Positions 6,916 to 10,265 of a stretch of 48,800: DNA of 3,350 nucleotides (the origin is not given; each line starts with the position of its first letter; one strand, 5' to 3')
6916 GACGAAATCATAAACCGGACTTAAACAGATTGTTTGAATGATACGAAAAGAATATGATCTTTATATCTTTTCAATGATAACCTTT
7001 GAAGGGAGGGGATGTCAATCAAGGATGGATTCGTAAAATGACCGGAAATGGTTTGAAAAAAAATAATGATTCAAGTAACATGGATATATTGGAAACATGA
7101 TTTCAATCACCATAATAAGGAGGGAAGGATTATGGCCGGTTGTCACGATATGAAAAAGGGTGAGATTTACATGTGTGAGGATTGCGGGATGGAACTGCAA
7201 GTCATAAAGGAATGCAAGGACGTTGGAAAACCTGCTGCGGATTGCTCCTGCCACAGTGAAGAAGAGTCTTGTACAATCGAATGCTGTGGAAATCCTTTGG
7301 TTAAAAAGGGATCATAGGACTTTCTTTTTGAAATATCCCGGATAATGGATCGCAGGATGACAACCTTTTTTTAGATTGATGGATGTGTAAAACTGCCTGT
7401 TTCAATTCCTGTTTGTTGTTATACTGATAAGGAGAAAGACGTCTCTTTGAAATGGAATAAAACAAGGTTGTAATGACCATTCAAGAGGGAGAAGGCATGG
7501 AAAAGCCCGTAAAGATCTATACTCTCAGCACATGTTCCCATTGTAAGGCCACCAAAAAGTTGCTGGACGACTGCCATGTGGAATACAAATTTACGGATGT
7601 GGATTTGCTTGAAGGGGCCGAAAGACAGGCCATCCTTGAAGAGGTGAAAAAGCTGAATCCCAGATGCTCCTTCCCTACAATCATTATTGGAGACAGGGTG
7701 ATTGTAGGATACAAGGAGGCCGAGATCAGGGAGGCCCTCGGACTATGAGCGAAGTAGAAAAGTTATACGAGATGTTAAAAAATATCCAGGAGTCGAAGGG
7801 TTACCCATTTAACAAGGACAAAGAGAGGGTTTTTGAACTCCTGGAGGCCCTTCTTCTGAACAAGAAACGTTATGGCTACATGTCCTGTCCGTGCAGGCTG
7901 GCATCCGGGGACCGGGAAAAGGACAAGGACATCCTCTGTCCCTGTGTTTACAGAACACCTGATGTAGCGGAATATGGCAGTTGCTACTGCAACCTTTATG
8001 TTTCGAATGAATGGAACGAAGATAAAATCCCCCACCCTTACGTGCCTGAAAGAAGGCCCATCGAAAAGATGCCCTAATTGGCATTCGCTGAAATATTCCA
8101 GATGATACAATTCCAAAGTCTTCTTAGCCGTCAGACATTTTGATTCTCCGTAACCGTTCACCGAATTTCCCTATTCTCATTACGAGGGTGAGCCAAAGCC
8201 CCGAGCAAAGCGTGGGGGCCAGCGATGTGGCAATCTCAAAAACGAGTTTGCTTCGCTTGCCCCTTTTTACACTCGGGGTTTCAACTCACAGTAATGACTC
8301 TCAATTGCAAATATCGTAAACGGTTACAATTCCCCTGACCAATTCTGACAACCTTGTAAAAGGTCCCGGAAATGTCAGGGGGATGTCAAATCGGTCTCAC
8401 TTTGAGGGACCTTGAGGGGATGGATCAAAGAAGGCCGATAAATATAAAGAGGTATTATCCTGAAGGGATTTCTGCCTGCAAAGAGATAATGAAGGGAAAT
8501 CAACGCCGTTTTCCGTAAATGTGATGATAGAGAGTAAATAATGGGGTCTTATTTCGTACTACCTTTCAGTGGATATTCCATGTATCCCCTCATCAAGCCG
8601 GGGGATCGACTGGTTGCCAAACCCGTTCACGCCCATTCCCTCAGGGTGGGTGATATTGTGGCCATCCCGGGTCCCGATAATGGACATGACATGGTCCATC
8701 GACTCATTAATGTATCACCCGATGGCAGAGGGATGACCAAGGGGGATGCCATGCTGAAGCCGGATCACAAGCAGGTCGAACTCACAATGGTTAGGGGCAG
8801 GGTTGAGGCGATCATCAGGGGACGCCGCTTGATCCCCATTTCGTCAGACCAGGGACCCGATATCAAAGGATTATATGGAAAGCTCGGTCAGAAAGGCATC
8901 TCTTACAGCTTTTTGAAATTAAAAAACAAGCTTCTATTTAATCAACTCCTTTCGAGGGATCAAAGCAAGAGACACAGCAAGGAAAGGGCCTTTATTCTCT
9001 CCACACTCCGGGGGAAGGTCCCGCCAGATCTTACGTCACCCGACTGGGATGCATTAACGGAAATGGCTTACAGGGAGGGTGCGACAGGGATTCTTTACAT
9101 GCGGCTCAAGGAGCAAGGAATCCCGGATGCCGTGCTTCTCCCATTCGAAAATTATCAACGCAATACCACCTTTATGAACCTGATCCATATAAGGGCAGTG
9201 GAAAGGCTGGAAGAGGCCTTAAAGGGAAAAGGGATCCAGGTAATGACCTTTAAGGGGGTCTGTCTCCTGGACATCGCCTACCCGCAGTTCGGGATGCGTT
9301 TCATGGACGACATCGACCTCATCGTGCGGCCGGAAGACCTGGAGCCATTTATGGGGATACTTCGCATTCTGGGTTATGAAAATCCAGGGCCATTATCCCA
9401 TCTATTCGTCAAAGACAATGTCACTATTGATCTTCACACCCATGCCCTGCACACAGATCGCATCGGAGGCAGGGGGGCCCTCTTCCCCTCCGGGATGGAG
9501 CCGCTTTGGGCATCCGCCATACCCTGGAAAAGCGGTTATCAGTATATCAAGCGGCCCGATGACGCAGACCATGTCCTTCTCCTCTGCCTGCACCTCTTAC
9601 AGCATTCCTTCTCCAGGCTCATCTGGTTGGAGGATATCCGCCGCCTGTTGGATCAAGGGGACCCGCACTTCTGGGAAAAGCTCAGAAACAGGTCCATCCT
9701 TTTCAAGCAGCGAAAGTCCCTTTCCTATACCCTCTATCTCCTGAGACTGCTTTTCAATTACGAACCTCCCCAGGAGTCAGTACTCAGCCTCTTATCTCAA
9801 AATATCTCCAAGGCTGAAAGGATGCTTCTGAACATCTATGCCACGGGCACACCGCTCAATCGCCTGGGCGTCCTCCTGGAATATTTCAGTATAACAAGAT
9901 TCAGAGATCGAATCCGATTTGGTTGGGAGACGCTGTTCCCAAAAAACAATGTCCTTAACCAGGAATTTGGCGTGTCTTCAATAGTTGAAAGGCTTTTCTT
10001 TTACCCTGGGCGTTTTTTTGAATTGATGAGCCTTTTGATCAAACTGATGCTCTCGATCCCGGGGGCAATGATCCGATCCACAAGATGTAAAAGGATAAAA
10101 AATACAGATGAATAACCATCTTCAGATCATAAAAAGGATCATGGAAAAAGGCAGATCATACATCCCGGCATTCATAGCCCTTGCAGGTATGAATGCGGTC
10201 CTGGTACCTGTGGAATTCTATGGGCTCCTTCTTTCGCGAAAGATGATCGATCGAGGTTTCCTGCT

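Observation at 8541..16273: Eight-gene RiPP-type cassette: two rSAM/SPASM maturases, PqqD, a Cys-repeat peptide, an HprK-like kinase, a nucleotidyltransferase, two anchorless S26 peptidases and an ABC exporter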

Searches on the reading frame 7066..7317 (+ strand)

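Call 6: search_protein_families(library=ncbifam, proteins=[window:7066-7317:+], max_evalue=1)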
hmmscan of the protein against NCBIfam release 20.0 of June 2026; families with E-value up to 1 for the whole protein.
window:7066-7317:+ (83 aa): 1 family
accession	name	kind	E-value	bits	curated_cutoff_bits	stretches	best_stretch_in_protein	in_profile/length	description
NF041070.1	carrier_LysW_Arch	domain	0.0016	18.5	75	1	28-49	17-38/57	alpha-aminoadipate/glutamate carrier protein LysW/ArgW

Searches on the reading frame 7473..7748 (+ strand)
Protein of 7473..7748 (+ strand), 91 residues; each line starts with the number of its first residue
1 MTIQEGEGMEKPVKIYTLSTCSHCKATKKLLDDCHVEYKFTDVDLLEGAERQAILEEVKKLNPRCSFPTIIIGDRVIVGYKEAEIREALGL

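Call 6: search_protein_families(library=ncbifam, proteins=[window:7473-7748:+], max_evalue=1)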
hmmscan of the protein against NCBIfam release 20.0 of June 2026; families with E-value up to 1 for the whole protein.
window:7473-7748:+ (91 aa): 25 families
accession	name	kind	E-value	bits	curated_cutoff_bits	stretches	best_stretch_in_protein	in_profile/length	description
TIGR02196.1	GlrX_YruB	hypoth_equivalog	1.5e-13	51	88.55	1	13-89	2-73/74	glutaredoxin-like protein, YruB-family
NF041212.1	Uxx_star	subfamily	1.1e-09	38.4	66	1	13-81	1-65/70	Uxx-star family glutaredoxin-like (seleno)protein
TIGR02181.1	GRX_bact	equivalog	2.1e-09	37.5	90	1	13-82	1-66/80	glutaredoxin 3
TIGR02180.1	GRX_euk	equivalog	9e-08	32.2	87.25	1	13-83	1-71/84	glutaredoxin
TIGR02194.1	GlrX_NrdH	subfamily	2.7e-07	30.7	85.75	1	13-86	1-69/72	glutaredoxin-like protein NrdH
NF009885.0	PRK13344.1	equivalog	7.1e-07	29.2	152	2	13-58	2-46/132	transcriptional regulator Spx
NF041211.1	gluta_UXX_star_2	equivalog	1.9e-06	27.7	100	1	15-81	3-65/71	UXX-star (seleno)protein family 2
NF045501.1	HUGP_GUXX-star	exception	4e-05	23.2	325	1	10-80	164-230/236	HUGP/GUXX-star fusion selenoprotein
NF007923.0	PRK10638.1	equivalog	4.7e-05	23.3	129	1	13-80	4-66/83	glutaredoxin 3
TIGR02189.1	GlrX-like_plant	paralog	6.3e-05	22.9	93.8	1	9-81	6-76/99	glutaredoxin-like family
NF041114.2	gluta_UXX_star_1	equivalog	0.00013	22.1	72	1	13-81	1-65/70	UXX-star selenoprotein family 1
TIGR01617.1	arsC_related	subfamily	0.00021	21.6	75.05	1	13-60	1-47/117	Spx/MgsR family RNA polymerase-binding regulatory protein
NF047338.1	gluta_UXX_star_3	exception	0.00028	20.9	97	1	13-78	1-62/70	UXX-star (seleno)protein family 3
NF007657.0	PRK10329.1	equivalog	0.0003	20.8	131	1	13-50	3-40/81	glutaredoxin-like protein NrdH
TIGR02200.1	GlrX_actino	hypoth_equivalog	0.00043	20.6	89.5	1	13-49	2-38/77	mycoredoxin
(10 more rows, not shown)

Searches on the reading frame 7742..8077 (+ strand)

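Call 6: search_protein_families(library=ncbifam, proteins=[window:7742-8077:+], max_evalue=1)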
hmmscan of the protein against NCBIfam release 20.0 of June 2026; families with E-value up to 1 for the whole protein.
window:7742-8077:+ (111 aa): 1 family
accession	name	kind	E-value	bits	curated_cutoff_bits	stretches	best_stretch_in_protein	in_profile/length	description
NF041072.1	FtrB_double_U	equivalog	4.5e-14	52.3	160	1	11-91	15-95/121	FtrB family double-selenoprotein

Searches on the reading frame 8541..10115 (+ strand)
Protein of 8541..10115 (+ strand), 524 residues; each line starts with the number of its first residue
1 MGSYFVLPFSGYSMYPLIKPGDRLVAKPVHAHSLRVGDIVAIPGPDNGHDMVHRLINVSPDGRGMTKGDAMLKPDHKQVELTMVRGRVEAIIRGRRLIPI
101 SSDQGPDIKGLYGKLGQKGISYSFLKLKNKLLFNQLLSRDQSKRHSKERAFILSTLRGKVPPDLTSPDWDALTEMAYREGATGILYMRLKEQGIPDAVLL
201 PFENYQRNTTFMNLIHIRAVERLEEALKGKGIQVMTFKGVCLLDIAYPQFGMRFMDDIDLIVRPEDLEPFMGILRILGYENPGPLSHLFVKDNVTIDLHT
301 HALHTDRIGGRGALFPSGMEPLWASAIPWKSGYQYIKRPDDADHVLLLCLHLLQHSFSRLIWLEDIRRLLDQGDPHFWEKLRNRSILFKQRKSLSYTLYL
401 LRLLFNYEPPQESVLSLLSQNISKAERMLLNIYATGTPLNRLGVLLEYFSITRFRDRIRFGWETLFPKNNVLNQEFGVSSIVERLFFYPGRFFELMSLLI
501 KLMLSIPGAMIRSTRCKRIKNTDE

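Call 3: search_protein_families(library=ncbifam, proteins=[window:8541-10115:+], max_evalue=0.01)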
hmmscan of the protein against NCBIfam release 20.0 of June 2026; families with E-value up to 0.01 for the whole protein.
window:8541-10115:+ (524 aa): 3 families
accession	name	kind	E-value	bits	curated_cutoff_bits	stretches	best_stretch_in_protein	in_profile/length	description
TIGR02228.1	sigpep_I_arch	equivalog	1.3e-08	34.8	51.85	1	10-89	37-119/158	signal peptidase I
TIGR02227.1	sigpep_I_bact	equivalog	0.00016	21.5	47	1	8-69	24-88/162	signal peptidase I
TIGR02754.1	sod_Ni_protease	equivalog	0.00037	20.9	63.25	1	10-69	4-66/90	nickel-type superoxide dismutase maturation protease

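Call 4: search_protein_families(library=pfam, proteins=[window:8541-10115:+], max_evalue=0.01)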
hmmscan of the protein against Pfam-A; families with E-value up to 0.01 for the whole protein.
window:8541-10115:+ (524 aa): 1 family
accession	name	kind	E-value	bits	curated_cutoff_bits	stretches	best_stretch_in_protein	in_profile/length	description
PF14907.12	NTP_transf_5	-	6e-44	150.9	31.2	1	166-406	2-249/249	Uncharacterised nucleotidyltransferase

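Call 49: search_solved_structures(query=window:8541-10115:+, max_evalue=1)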
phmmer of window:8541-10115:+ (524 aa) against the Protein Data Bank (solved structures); distinct sequences matched with E-value up to 1: 0.

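Call 52: find_homologous_proteins(query=window:8541-10115:+, max_evalue=0.00001)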
Query window:8541-10115:+ (524 aa): 57 proteins with E <= 0.00001 among 8000 candidates.
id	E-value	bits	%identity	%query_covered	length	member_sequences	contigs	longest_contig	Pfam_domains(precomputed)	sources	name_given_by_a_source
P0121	0.0e+0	1201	100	100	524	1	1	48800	PF14907.13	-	-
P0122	0.0e+0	1034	86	100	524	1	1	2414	PF14907.13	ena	-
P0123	6.8e-189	647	59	97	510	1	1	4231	PF14907.13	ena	-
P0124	6.5e-172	591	54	98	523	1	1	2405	PF14907.13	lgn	-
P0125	1.5e-167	576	53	96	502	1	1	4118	PF14907.13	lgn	-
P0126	5.1e-161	555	54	96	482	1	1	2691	PF14907.13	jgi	jgi:hypothetical protein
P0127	3.2e-141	489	46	98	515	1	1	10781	PF14907.13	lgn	-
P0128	4.9e-138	479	45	98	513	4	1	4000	PF14907.13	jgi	-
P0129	1.6e-137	477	46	96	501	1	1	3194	PF14907.13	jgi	-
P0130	6.1e-137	475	46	95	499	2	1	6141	PF14907.13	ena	-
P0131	2.1e-136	474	46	96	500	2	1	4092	PF14907.13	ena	-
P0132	2.3e-136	473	45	99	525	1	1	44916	PF14907.13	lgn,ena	-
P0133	2.4e-129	450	44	96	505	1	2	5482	PF14907.13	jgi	jgi:signal peptidase I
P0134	5.4e-128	446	44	96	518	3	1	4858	PF14907.13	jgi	jgi:hypothetical protein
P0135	1.7e-127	444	42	98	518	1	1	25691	PF00717.29,PF14907.13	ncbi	-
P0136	2.5e-126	440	42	97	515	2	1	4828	PF14907.13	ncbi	-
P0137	2.8e-125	437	43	96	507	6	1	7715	PF14907.13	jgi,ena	jgi:hypothetical protein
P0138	1.1e-124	435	45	96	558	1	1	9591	PF00717.29,PF14907.13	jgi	jgi:hypothetical protein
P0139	1.5e-124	434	43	99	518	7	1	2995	PF14907.13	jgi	jgi:hypothetical protein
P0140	2.4e-124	434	43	99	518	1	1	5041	PF14907.13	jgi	jgi:hypothetical protein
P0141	2.6e-124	434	43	96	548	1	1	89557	PF14907.13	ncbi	-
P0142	1.1e-121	425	43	96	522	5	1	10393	PF14907.13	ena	-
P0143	6.2e-120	419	42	97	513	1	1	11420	PF00717.29,PF14907.13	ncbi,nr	ncbi:nucleotidyltransferase family protein [Deltaproteobacteria bacterium]|nr:nucleotidyltransferase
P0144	9.6e-120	419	42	96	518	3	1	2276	PF14907.13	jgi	-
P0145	6.7e-119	416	41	99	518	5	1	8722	PF14907.13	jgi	jgi:hypothetical protein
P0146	4.5e-117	410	41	96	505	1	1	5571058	PF14907.13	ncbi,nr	ncbi:MAG: nucleotidyltransferase family protein [Deltaproteobacteria bacterium]|nr:MAG: nucleotidylt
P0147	4.7e-117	410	41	98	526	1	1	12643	PF00717.29,PF14907.13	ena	-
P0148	7.7e-117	409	41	96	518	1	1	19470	PF14907.13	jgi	jgi:hypothetical protein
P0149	2.2e-116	407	40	95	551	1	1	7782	PF14907.13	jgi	jgi:hypothetical protein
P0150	2.3e-116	407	43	90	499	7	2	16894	PF14907.13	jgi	jgi:hypothetical protein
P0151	3.6e-115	403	40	95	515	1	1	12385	PF14907.13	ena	-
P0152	4.7e-115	403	43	91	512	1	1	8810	PF14907.13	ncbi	-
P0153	6.1e-113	396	38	96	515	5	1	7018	PF14907.13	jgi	jgi:hypothetical protein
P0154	4.7e-112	393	42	90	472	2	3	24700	PF14907.13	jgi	jgi:hypothetical protein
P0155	1.3e-111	392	40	97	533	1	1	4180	PF14907.13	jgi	jgi:hypothetical protein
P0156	5.0e-108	380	41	89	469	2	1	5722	PF14907.13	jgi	jgi:hypothetical protein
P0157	5.7e-108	380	41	90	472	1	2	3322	PF14907.13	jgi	jgi:hypothetical protein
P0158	2.6e-106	374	41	92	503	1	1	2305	PF14907.13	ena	-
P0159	8.2e-106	373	39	94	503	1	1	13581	PF14907.13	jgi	jgi:hypothetical protein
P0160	1.3e-105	372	38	98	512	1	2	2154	PF14907.13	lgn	-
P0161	1.4e-105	372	40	94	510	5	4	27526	PF14907.13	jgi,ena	-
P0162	9.0e-102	359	41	90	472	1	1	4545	PF14907.13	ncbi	-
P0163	1.4e-100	355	39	95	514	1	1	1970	PF14907.13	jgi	-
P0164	1.3e-98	349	47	70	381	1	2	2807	PF14907.13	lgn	-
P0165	3.4e-94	334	42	72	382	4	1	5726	PF14907.13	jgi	jgi:signal peptidase I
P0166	1.4e-87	312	35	97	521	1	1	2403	PF14907.13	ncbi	-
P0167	3.4e-86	308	35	96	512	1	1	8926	PF14907.13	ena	-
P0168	2.4e-81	292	34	91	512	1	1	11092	PF14907.13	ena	-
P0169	1.4e-80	289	34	96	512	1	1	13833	PF14907.13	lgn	-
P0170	3.2e-75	272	46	55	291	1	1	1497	PF14907.13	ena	-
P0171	8.0e-74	267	34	95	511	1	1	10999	PF14907.13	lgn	-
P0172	1.4e-72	263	35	95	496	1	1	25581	PF14907.13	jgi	jgi:hypothetical protein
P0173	1.3e-66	243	34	90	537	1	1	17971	PF14907.13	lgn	-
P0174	9.4e-48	181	33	62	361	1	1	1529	PF14907.13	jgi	jgi:hypothetical protein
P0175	5.1e-15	73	26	95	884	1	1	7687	PF10531.16,PF14907.13,PF02563.22,PF22461.3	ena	-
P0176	3.1e-12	64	29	38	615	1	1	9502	PF13673.14,PF00717.29,PF14907.13,PF13508.14,PF14542.13,PF00583.32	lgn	-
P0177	7.5e-8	49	34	18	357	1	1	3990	PF14907.13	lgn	-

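Call 53: find_encoding_contigs(protein=P0132, flank=10000, max_places=2)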
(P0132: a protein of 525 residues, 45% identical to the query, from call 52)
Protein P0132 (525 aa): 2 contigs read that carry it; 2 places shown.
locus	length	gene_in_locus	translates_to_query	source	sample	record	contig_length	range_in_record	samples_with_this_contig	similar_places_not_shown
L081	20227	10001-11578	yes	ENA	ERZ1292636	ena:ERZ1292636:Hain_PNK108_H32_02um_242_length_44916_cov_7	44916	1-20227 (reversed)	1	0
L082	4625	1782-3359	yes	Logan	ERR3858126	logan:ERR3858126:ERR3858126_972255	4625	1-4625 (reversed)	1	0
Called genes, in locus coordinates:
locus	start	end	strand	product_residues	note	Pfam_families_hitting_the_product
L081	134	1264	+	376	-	PF23914:TPR_CcmH_CycH (faint), PF13431:TPR_17 (faint), PF25063:ARM_TT21_C (faint), PF00515:TPR_1 (faint), PF07719:TPR_2 (faint), PF13174:TPR_6 (faint), PF13414:TPR_11, PF13432:TPR_16 (weak), +6 more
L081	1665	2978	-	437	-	PF13191:AAA_16, PF13245:AAA_19 (weak), PF13401:AAA_22, PF13604:AAA_30 (faint), PF07728:AAA_5 (weak), PF09848:SLFN-g3_helicase (weak), PF13173:AAA_14 (faint), PF08239:SH3_3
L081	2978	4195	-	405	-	PF28597:T2SSF_N (weak), PF00482:T2SSF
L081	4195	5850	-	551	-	PF05157:MshEN, PF00437:T2SSE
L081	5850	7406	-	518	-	PF00263:Secretin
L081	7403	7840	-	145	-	-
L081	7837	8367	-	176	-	-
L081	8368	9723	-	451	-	-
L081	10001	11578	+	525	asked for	PF14907:NTP_transf_5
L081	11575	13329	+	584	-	PF00664:ABC_membrane, PF00005:ABC_tran, PF02463:SMC_N (faint)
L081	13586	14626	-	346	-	PF27840:ScmC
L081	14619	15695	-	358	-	PF04055:Radical_SAM, PF13186:SPASM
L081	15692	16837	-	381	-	PF04055:Radical_SAM, PF13186:SPASM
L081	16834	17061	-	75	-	PF05402:PqqD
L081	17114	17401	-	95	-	PF05402:PqqD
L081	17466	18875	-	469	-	PF02310:B12-binding, PF04055:Radical_SAM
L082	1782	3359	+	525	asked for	PF14907:NTP_transf_5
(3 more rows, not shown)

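Call 54: find_encoding_contigs(protein=P0146, flank=10000, max_places=2)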
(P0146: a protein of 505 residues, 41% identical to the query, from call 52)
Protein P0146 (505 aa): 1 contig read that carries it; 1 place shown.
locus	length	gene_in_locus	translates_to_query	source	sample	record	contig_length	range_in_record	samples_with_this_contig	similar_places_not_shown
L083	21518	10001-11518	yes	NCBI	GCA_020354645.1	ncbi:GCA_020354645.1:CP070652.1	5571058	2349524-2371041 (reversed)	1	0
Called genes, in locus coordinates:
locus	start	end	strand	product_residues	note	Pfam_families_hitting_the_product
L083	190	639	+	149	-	PF02082:Rrf2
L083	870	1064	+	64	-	-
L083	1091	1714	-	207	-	PF00657:Lipase_GDSL, PF13472:Lipase_GDSL_2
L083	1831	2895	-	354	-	PF04055:Radical_SAM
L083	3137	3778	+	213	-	PF07238:PilZ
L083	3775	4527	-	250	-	-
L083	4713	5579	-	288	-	PF09754:PAC2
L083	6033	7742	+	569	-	PF00501:AMP-binding, PF13193:AMP-binding_C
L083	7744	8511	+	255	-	PF00005:ABC_tran, PF13304:AAA_21 (faint)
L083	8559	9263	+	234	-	PF00005:ABC_tran, PF13476:AAA_23 (faint), PF13304:AAA_21 (weak)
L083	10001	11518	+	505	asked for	PF14907:NTP_transf_5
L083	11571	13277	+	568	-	PF00664:ABC_membrane, PF00005:ABC_tran, PF02463:SMC_N (faint)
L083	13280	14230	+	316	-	PF05185:PRMT5, PF05175:MTS (weak), PF06325:PrmA, PF13847:Methyltransf_31 (weak), PF13649:Methyltransf_25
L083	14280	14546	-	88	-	-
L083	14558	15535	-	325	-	PF27840:ScmC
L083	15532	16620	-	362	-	PF04055:Radical_SAM, PF13186:SPASM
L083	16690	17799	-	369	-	PF04055:Radical_SAM, PF13186:SPASM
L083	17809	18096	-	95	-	PF05402:PqqD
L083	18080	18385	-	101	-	PF05402:PqqD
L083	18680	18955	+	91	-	PF05899:Cupin_3, PF07883:Cupin_2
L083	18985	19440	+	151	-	PF01243:PNPOx_N, PF12900:Pyridox_ox_2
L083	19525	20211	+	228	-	PF01966:HD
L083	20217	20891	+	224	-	PF02142:MGS, PF01808:AICARFT_IMPCHas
